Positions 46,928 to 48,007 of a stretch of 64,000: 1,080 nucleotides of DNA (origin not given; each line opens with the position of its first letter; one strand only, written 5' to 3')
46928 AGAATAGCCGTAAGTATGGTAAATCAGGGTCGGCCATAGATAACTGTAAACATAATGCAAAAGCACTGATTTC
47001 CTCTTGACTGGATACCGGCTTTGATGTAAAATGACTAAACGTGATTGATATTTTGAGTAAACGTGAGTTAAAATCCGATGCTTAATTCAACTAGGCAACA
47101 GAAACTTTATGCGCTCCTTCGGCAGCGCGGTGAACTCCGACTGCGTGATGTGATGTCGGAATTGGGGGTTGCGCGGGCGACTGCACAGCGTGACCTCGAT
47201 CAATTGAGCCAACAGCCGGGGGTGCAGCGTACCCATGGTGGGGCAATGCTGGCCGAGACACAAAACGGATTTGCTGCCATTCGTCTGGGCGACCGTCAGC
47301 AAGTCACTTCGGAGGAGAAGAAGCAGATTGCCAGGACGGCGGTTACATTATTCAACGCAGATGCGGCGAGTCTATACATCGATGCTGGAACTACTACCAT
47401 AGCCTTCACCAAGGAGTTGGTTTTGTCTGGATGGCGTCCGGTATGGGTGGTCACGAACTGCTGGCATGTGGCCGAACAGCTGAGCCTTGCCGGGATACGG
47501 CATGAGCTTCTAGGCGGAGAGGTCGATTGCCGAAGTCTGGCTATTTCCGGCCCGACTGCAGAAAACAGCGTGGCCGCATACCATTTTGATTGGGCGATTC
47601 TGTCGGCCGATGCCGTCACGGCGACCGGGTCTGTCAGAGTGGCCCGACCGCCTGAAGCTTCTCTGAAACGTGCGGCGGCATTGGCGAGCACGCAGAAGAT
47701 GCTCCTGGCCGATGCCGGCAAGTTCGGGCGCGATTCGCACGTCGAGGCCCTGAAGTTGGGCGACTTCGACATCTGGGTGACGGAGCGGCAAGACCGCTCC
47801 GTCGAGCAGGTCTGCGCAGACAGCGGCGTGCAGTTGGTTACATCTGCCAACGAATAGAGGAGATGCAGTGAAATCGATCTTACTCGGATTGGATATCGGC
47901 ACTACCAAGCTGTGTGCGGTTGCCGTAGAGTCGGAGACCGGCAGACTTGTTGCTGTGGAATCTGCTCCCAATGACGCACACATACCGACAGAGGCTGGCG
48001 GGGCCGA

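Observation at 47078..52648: DeoR regulator, FGGY kinase, glycyl radical enzyme and activase operon: a candidate anaerobic sugar-derived eliminase system of unassigned specificity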

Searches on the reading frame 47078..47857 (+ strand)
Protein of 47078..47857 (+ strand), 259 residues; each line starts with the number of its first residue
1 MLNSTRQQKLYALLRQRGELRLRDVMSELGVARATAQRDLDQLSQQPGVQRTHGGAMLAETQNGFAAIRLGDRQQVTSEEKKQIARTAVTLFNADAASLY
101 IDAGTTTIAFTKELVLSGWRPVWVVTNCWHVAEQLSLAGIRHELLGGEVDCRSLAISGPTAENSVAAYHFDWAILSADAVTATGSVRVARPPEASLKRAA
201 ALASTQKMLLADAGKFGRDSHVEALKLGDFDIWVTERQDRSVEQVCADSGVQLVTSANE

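Call 8: search_protein_families(library=pfam, proteins=[window:47078-47857:+])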
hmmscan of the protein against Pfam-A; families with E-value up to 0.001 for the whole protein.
window:47078-47857:+ (259 aa): 4 families
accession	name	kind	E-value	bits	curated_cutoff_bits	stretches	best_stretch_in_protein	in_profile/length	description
PF00455.28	DeoRC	-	2e-32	112.8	31.8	1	78-236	3-159/160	DeoR C terminal sensor domain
PF08220.18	HTH_DeoR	-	1.4e-12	47.6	21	1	6-61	1-56/57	DeoR-like helix-turn-helix domain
PF19187.6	HTH_PafC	-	5.9e-05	23.3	32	0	9-100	8-88/115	PafC helix-turn-helix domain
PF25213.1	HVO_A0261_N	-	0.00079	19.7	35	0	2-55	8-60/86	HVO_A0261 N-terminal domain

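Call 9: search_protein_families(library=ncbifam, proteins=[window:47078-47857:+])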
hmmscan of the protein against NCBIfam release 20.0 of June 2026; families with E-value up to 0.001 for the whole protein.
window:47078-47857:+ (259 aa): 10 families
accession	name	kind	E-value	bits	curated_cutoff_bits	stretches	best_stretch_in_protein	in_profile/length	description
NF041397.1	TranRegGlpR_Halo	equivalog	1.5e-36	126.3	300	1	1-255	1-251/253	HTH-type transcriptional regulator GlpR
NF040755.1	AgaR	equivalog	3.3e-33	114.9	260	1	4-238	5-237/256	transcriptional repressor AgaR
NF008154.0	PRK10906.1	equivalog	7.2e-29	100.8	331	1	4-253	4-249/252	DeoR/GlpR family transcriptional regulator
NF007316.0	PRK09802.1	equivalog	2.9e-28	98.8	351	1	4-233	16-243/269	DeoR family transcriptional regulator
NF007753.1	PRK10434.1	equivalog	7.5e-24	84.7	350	1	3-252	3-249/253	glucitol operon DNA-binding transcriptional repressor SrlR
NF040890.1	trans_reg_YgbI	equivalog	5.1e-22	78.6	400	1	1-254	1-250/253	DNA-binding transcriptional repressor YgbI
NF010034.0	PRK13509.1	equivalog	1.1e-17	64.3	244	1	1-253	1-248/251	HTH-type transcriptional regulator UlaR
NF007720.0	PRK10411.1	equivalog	8e-16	58.1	259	1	4-240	3-236/243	L-fucose operon activator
NF007961.0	PRK10681.1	equivalog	3e-15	56.3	244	1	5-239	7-235/252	DNA-binding transcriptional repressor DeoR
NF040887.2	trans_reg_YciT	exception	5.9e-12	45.7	450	1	5-218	3-207/246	DNA-binding transcriptional regulator YciT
